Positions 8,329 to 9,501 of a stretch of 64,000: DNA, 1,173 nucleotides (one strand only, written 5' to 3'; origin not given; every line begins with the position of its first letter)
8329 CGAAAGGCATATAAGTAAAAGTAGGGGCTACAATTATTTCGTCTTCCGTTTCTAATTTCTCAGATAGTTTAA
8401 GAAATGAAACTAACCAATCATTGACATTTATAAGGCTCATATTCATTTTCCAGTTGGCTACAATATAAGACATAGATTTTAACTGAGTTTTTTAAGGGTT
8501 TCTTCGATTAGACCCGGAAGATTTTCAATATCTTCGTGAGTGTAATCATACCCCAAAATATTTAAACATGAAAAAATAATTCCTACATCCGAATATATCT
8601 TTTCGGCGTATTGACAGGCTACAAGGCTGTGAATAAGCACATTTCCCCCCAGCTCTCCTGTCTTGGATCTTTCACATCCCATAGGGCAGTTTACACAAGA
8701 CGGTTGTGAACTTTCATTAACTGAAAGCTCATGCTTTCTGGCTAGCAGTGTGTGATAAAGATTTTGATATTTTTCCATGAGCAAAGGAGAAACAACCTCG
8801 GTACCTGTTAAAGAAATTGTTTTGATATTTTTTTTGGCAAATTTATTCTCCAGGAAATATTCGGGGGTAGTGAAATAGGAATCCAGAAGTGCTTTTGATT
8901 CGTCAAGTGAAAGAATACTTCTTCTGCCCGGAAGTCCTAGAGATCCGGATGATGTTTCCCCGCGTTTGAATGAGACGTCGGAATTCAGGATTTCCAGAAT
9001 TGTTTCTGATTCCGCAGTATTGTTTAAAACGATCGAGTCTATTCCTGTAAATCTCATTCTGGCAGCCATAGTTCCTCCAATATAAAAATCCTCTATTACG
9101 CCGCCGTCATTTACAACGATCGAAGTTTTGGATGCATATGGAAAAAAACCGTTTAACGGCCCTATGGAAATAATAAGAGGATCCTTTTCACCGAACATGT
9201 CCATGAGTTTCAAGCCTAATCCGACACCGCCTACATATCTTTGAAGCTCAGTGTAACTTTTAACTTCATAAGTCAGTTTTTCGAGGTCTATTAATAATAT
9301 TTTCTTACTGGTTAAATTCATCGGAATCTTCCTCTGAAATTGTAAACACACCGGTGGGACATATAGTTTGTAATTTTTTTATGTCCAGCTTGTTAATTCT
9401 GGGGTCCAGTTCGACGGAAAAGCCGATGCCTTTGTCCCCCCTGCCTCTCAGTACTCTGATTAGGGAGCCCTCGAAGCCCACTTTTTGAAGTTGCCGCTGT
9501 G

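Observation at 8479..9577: Half-size aldehyde:ferredoxin-oxidoreductase-like protein plus a ferredoxin wedged between pgk and tpiA in the glycolytic operon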

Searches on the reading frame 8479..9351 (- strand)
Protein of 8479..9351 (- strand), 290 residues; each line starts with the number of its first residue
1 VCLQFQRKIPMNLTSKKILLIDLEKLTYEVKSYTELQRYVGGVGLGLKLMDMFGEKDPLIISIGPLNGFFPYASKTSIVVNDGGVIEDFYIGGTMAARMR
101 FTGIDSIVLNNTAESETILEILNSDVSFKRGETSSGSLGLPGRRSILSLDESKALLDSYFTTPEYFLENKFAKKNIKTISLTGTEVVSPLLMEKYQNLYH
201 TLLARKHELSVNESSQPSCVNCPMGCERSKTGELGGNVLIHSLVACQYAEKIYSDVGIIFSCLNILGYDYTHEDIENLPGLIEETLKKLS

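Call 3: search_protein_families(library=pfam, proteins=[window:8479-9351:-], max_evalue=1)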
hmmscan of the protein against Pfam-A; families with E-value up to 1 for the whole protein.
window:8479-9351:- (290 aa): 1 family
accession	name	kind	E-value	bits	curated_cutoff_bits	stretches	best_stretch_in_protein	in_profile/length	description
PF02730.20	AFOR_N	-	1.2e-18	68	29.8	1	17-132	2-130/199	Aldehyde ferredoxin oxidoreductase, N-terminal domain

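Call 4: search_protein_families(library=ncbifam, proteins=[window:8479-9351:-], max_evalue=1)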
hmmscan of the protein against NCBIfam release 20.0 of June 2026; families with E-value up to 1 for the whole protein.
window:8479-9351:- (290 aa): 1 family
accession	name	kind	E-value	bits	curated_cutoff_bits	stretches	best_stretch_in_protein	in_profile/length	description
NF007354.0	PRK09849.1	equivalog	3.3e-11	42.5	868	1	17-132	11-139/703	aldehyde ferredoxin oxidoreductase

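Call 5: find_homologous_proteins(query=window:8479-9351:-)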
Query window:8479-9351:- (290 aa): 360 proteins with E <= 0.001 among 1634 candidates; the best 120 are listed.
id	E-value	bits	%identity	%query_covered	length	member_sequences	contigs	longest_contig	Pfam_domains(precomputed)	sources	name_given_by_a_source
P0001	1.2e-179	614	100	97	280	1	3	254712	PF02730.21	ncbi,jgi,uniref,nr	ncbi:hypothetical protein C4561_03960 [candidate division WWE3 bacterium]|jgi:aldehyde:ferredoxin ox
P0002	2.9e-129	448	70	97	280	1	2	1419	PF02730.21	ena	-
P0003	2.1e-127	442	68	97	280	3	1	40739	PF02730.21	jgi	-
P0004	9.5e-114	398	62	96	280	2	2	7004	PF02730.21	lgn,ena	-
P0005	2.7e-111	389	62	96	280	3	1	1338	PF02730.21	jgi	jgi:aldehyde:ferredoxin oxidoreductase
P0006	5.7e-111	388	61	97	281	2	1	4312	PF02730.21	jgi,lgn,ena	-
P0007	7.6e-111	388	61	97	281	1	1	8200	PF02730.21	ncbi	-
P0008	1.1e-110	387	61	96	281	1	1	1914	PF02730.21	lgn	-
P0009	2.8e-110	386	61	95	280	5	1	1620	PF02730.21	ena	-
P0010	5.5e-110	385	60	95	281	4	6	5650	PF02730.21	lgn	-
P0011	8.3e-110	385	59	97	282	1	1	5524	PF02730.21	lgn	-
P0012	8.6e-110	385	60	96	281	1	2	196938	PF02730.21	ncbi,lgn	-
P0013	2.4e-109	383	57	97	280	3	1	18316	PF02730.21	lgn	-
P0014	3.1e-109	383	60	95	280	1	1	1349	PF02730.21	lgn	-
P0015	3.4e-109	383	60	97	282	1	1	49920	PF02730.21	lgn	-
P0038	1.6e-106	374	57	97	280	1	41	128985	PF02730.21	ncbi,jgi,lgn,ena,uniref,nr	ncbi:MAG: hypothetical protein UU64_C0005G0024 [candidate division WWE3 bacterium GW2011_GWF2_41_45]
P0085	9.8e-104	365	56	96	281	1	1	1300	PF02730.21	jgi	jgi:aldehyde:ferredoxin oxidoreductase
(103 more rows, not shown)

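Call 6: search_solved_structures(query=window:8479-9351:-, max_evalue=1, show_alignments=3)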
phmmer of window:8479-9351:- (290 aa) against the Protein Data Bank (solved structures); distinct sequences matched with E-value up to 1: 6.
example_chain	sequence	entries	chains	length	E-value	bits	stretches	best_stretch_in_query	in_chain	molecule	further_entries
6x6u_A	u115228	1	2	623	8.1e-05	25.4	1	34-133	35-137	Formaldehyde:ferredoxin oxidoreductase wor5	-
6x1o_A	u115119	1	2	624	8.1e-05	25.4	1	34-133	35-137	Formaldehyde:ferredoxin oxidoreductase wor5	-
9q1t_A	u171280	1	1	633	0.001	21.8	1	26-123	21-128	Tungsten-dependent aldehyde oxidoreductase WOR83 from Haloferax volcanii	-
9g7j_A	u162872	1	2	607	0.014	18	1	17-141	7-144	Aldehyde ferredoxin oxidoreductase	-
1aor_A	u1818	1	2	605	0.034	16.8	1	50-126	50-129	ALDEHYDE FERREDOXIN OXIDOREDUCTASE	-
7jil_o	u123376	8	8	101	0.92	12.1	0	164-206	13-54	30S ribosomal protein S10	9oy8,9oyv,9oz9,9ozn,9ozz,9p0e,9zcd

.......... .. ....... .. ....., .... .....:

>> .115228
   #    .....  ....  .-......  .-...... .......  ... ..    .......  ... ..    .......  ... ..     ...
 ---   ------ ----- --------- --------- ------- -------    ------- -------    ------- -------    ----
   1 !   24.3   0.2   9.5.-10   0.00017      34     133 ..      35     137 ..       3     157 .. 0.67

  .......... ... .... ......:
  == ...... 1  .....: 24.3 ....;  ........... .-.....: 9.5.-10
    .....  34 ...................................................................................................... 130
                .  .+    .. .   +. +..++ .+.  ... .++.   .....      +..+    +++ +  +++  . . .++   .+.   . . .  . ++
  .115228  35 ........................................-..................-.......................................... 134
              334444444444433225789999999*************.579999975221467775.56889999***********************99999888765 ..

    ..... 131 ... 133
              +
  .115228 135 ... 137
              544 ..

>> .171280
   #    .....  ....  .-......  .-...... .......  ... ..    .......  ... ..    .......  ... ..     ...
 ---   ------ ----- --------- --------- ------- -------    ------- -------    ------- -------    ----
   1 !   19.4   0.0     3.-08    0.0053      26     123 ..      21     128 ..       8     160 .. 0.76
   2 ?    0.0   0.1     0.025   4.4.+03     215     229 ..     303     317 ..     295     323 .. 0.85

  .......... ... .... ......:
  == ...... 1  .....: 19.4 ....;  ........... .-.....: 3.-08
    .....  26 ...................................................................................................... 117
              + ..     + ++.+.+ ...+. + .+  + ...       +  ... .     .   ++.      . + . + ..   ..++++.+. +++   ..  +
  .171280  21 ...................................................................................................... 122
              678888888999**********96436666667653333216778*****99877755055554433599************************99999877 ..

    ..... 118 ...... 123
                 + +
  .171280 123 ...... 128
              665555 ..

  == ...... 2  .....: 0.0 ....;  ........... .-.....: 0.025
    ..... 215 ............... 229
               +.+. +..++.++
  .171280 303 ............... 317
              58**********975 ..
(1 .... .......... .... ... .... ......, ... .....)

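Call 11: find_encoding_contigs(protein=P0038, flank=6000, max_places=3)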
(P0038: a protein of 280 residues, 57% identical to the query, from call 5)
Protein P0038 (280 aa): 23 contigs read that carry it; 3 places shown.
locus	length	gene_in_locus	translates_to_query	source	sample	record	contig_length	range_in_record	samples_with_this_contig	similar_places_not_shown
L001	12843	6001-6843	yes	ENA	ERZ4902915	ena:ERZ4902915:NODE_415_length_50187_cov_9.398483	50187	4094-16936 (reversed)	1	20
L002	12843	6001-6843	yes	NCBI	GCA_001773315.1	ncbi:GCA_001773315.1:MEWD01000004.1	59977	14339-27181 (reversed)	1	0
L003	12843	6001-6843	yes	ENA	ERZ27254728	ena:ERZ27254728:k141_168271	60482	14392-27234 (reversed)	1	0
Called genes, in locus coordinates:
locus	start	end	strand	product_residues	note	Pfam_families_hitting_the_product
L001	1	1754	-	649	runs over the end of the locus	PF00580:UvrD-helicase, PF13086:AAA_11 (weak), PF13245:AAA_19, PF13604:AAA_30 (faint), PF01443:Viral_helicase1 (faint), PF13361:UvrD_C, PF13538:UvrD_C_2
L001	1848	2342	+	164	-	PF02643:DUF192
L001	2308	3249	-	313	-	PF00768:Peptidase_S11, PF13354:Beta-lactamase2 (weak)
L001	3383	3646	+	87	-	PF00085:Thioredoxin, PF13098:Thioredoxin_2, PF13905:Thioredoxin_8 (faint), PF14595:Thioredoxin_9 (weak)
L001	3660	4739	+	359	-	PF00044:Gp_dh_N, PF02800:Gp_dh_C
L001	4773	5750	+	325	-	PF00162:PGK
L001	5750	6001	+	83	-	-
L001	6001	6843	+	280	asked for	PF02730:AFOR_N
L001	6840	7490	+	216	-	PF00121:TIM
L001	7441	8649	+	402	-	PF03816:LytR_cpsA_psr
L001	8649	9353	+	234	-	PF21694:DNA_pol3_delta_C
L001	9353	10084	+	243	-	PF04203:Sortase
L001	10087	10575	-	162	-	-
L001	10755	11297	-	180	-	-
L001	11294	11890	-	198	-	-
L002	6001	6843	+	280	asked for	PF02730:AFOR_N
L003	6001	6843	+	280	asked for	PF02730:AFOR_N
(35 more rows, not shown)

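Call 13: find_related_loci(query=A2, collection=genome_contigs, flank=5000)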
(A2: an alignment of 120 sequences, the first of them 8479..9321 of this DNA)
Query A2 (280 aa) in genome_contigs; peptide patterns used: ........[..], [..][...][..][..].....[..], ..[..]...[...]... (x = any residue, [..] = any of these).
228 stretches matched a pattern; 87 encode a relative of the query (tblastn E <= 1e-3); the best 80 are kept; 79 distinct loci.
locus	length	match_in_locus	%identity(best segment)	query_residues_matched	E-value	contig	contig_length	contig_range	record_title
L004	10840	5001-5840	68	1-280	1e-133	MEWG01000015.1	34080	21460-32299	MAG: candidate division WWE3 bacterium RIFOXYD1_FULL_39_9 rifoxyd1_full_scaffold_2146, whole genome shotgun sequence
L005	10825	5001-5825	60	6-280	3e-115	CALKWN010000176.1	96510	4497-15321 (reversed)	MAG TPA_asm: uncultured candidate division WWE3 bacterium isolate SRR6007446_bin.103_CONCOCT_v1.1_MAG genome assembly, c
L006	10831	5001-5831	60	1-277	4e-115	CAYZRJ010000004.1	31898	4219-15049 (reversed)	MAG TPA_asm: uncultured Candidatus Saccharibacteria bacterium isolate SRP062349_co1_296 genome assembly, contig: NODE_16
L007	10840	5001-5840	58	1-280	5e-115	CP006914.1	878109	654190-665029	Candidate division WWE3 bacterium RAAC2_WWE3_1 chromosome, complete genome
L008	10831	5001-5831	60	4-280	1e-114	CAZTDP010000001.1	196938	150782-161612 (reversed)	MAG TPA_asm: uncultured Candidatus Saccharibacteria bacterium isolate SRP192927_co3_84 genome assembly, contig: NODE_34_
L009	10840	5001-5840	58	1-280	1e-112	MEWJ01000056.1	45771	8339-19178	MAG: candidate division WWE3 bacterium RIFOXYD1_FULL_43_17 rifoxyd1_full_scaffold_730, whole genome shotgun sequence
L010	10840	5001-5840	57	1-280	2e-112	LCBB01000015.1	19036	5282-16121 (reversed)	MAG: candidate division WWE3 bacterium GW2011_GWC2_41_23 UU55_C0015, whole genome shotgun sequence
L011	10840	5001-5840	58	1-280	3e-112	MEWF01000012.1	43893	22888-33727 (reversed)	MAG: candidate division WWE3 bacterium RIFOXYC2_FULL_42_13 rifoxyc2_full_scaffold_362, whole genome shotgun sequence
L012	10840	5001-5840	57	1-280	1e-111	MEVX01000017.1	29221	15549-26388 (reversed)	MAG: candidate division WWE3 bacterium RIFOXYB1_FULL_43_24 rifoxyb1_full_scaffold_620, whole genome shotgun sequence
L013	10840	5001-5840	56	1-280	1e-111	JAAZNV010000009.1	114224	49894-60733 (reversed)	MAG: candidate division WWE3 bacterium isolate AS27yjCOA_202 127489_AS27, whole genome shotgun sequence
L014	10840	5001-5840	57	1-280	7e-110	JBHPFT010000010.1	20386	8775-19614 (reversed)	Patescibacteria group bacterium isolate SAG AM-311-K10 NODE_10_length_20386_cov_33.350696, whole genome shotgun sequence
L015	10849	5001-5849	57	1-280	1e-109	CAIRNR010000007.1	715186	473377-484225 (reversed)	uncultured candidate division WWE3 bacterium isolate AM-2014_bin-1800 genome assembly, contig: bin-1800:7/8, whole genom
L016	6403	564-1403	56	1-280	1e-108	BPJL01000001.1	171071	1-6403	MAG: Patescibacteria group bacterium KatS3mg101 DNA, contig_12384, whole genome shotgun sequence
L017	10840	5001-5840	58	1-279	4e-108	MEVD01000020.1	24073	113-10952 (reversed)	MAG: candidate division WWE3 bacterium RIFCSPHIGHO2_02_FULL_38_14 rifcsphigho2_02_scaffold_5947, whole genome shotgun se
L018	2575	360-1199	56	1-280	3e-112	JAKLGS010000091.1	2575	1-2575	MAG: Patescibacteria group bacterium isolate RA.bin45 RA.bin45_91, whole genome shotgun sequence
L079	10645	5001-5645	29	6-189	3e-19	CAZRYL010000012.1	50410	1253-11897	MAG TPA_asm: uncultured Methanotrichaceae archaeon isolate binchicken_co190_423 genome assembly, contig: NODE_1491_lengt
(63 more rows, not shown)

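Call 19: search_protein_families(library=ncbifam, proteins=[L079:4995-6737:+, L079:3301-4416:+, L079:4461-4982:+], max_evalue=0.001)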
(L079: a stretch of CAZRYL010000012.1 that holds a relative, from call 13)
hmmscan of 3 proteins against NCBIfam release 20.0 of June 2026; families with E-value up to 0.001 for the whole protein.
L079:4995-6737:+ (580 aa): 2 families
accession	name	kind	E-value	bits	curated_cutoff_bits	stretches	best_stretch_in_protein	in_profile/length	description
NF007354.0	PRK09849.1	equivalog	4.8e-40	137.8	868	1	4-216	11-222/703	aldehyde ferredoxin oxidoreductase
NF040818.1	GAPOR_Arch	equivalog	3.2e-07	29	1300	1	4-123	4-122/654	glyceraldehyde-3-phosphate:ferredoxin oxidoreductase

L079:3301-4416:+ (371 aa): 1 family
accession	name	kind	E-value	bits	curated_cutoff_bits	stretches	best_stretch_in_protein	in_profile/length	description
NF041126.1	FBP_aldo_phos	equivalog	4.8e-172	572.2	520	1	3-363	1-356/356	fructose-1,6-bisphosphate aldolase/phosphatase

L079:4461-4982:+ (173 aa): 60 families (the best 25 are shown)
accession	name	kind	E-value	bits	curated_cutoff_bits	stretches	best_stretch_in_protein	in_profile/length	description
NF038355.1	FDH3_beta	equivalog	8.4e-18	65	240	1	47-145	8-106/180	formate dehydrogenase FDH3 subunit beta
NF045766.1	PhenlGlyoxDHPadI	equivalog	1.5e-17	63.5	700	1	47-169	10-136/443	NADH-dependent phenylglyoxylate dehydrogenase subunit beta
NF007382.0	PRK09898.1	equivalog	1.4e-16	60.6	213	1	24-168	43-200/208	ferredoxin-like protein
NF041715.1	arsenate_red_ArrB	equivalog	5.9e-14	52.2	450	1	49-145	10-109/233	arsenate respiratory reductase iron-sulfur subunit ArrB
NF011569.0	PRK14993.1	equivalog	9e-13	48.2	416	1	38-154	39-162/244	tetrathionate reductase subunit TtrB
TIGR02951.1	DMSO_dmsB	equivalog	2.1e-12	47.4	214.1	1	49-146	9-118/161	DMSO/selenate family reductase complex B subunit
NF009408.0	PRK12769.1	equivalog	3.2e-12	45.4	1003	1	43-144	4-106/659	formate-dependent uric acid utilization protein AegA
NF009451.0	PRK12809.1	equivalog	3.5e-12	45.4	1154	1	45-168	6-136/639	formate-dependent uric acid utilization protein YgfT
TIGR03149.1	cyt_nit_nrfC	equivalog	1.7e-11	43.9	377.6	1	32-135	28-137/225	cytochrome c nitrite reductase Fe-S protein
NF038196.1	ferrodoxin_EFR1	subfamily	6.1e-11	42.8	75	2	122-168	183-231/242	EFR1 family ferrodoxin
NF058577.1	FdxA_fam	equivalog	8.1e-11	41.9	65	2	123-164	7-51/52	4Fe-4S ferredoxin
NF007658.0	PRK10330.1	equivalog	1.1e-10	41.3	260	1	42-141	3-105/181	electron transport protein HydN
NF045797.1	DsrO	equivalog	1.2e-10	41.2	200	1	90-139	100-149/235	sulfate reduction electron transfer complex DsrMKJOP subunit DsrO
NF007012.0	PRK09476.1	equivalog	1.9e-10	40.4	269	1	48-113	58-119/254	ferredoxin-type protein NapG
TIGR02179.1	PorD_KorD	subfamily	4.8e-10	39.4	60.05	1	93-144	27-76/78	2-oxoacid:acceptor oxidoreductase, delta subunit, pyruvate/2-ketoisovalerate family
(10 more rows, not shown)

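Call 20: predict_structure(alignment_id=A2)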
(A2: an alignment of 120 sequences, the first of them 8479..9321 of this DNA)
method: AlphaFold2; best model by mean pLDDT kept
length: 280 residues; sequences in the alignment: 120
mean_pLDDT: 91.4   pTM: 0.91
mean pLDDT of the five models: 91.4, 90.9, 83.4, 82.7, 77.6
residues with pLDDT >= 90: 201; 70-90: 72; 50-70: 7; < 50: 0
segments of 3 or more residues with pLDDT < 50: none
pLDDT, mean of each block of 10 residues (from residue 1): 87 98 93 95 97 94 93 90 93 96 97 96 90 92 91 92 97 82 94 93 90 87 75 90 90 90 88 90
secondary structure, 60 per line:
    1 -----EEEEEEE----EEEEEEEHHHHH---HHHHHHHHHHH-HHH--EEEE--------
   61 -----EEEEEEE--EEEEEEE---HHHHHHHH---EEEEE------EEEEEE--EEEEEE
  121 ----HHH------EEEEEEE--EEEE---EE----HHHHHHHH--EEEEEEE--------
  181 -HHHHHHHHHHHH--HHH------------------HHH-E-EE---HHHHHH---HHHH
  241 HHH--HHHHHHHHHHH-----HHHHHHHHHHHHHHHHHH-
elements in order: E6-12 E17-23 H24-28 H32-42 E49-52 E66-72 E75-81 H85-92 E96-100 E107-112 E115-120 E134-140 E143-146 H156-163 E166-172 H182-193 H228-233 H237-243 H246-256 H262-279

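Call 23: fold_search(model_id=the predicted structure, library=pdb)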
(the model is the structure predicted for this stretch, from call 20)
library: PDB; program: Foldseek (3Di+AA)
matches with E <= 10: 226; with E <= 0.001: 9
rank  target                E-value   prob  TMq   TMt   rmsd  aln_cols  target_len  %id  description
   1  1aor_A                2.4e-14  1.00  0.65  0.31  10.8       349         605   16  STRUCTURE OF A HYPERTHERMOPHILIC TUNGSTOPTERIN ENZYME, ALDEHYDE FERREDOXIN OXIDOREDUCTASE (released 1995-04-20)
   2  9mqx_D                3.6e-14  1.00  0.61  0.29   3.3       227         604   15  Electron-bifurcating Tungstopyranopterin-containing aldehyde oxidoreductase with NADH (released 2025-07-16)
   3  9g7j_A                5.2e-14  1.00  0.64  0.31  16.6       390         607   16  Crystal structure of the tungsten-dependent aldehyde:ferredoxin oxidoreductase from Clostridium autoethanogenum. (released 2025-05-28)
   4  1b25_A                8.9e-14  1.00  0.58  0.28  15.7       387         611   14  FORMALDEHYDE FERREDOXIN OXIDOREDUCTASE FROM PYROCOCCUS FURIOSUS (released 1999-03-24)
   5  4z3w_C                1.6e-12  1.00  0.61  0.27  15.7       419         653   12  Active site complex BamBC of Benzoyl Coenzyme A reductase in complex with 1,5 Dienoyl-CoA (released 2015-06-24)
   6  4z3w_A                3.2e-12  1.00  0.57  0.26   3.8       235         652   16  Active site complex BamBC of Benzoyl Coenzyme A reductase in complex with 1,5 Dienoyl-CoA (released 2015-06-24)
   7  8c0z_A                5.8e-12  1.00  0.60  0.29  10.8       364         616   14  CryoEM structure of a tungsten-containing aldehyde oxidoreductase from Aromatoleum aromaticum (released 2023-05-31)
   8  6x1o_A                6.5e-12  1.00  0.57  0.27   5.9       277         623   17  WOR5 from Pyrococcus furiosus, as crystallized (released 2021-11-24)
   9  6x1o_C                1.8e-11  1.00  0.58  0.28   4.3       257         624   18  WOR5 from Pyrococcus furiosus, as crystallized (released 2021-11-24)
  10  8ftb                  1.3e-02  0.16  0.17  0.15  25.1       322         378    6  Crystal structure of integrin beta-2 tail bound to the FERM-folded talin head domain with a K306Q mutation (released 2024-07-03)
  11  6u4k                  1.6e-02  0.10  0.15  0.12  22.0       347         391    7  Human talin2 residues 1-403 (released 2020-07-08)
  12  7sbi_B                2.2e-02  0.23  0.15  0.23  13.7       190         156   12  Tandem diubiquitin-like domain from chicken 2'-5'-oligoadenylate synthetase-like protein (released 2022-01-12)
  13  8fse_B                3.3e-02  0.12  0.17  0.14  25.4       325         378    7  Crystal structure of integrin beta-2 tail bound to the FERM-folded talin head domain (released 2024-07-03)
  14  2kma_MODEL_1_A        3.7e-02  0.20  0.17  0.24  14.7       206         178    5  NMR structure of the F0F1 double domain (residues 1-202) of the talin ferm domain (released 2010-03-02)
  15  7sbi_A                5.6e-02  0.14  0.15  0.23  14.0       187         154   12  Tandem diubiquitin-like domain from chicken 2'-5'-oligoadenylate synthetase-like protein (released 2022-01-12)
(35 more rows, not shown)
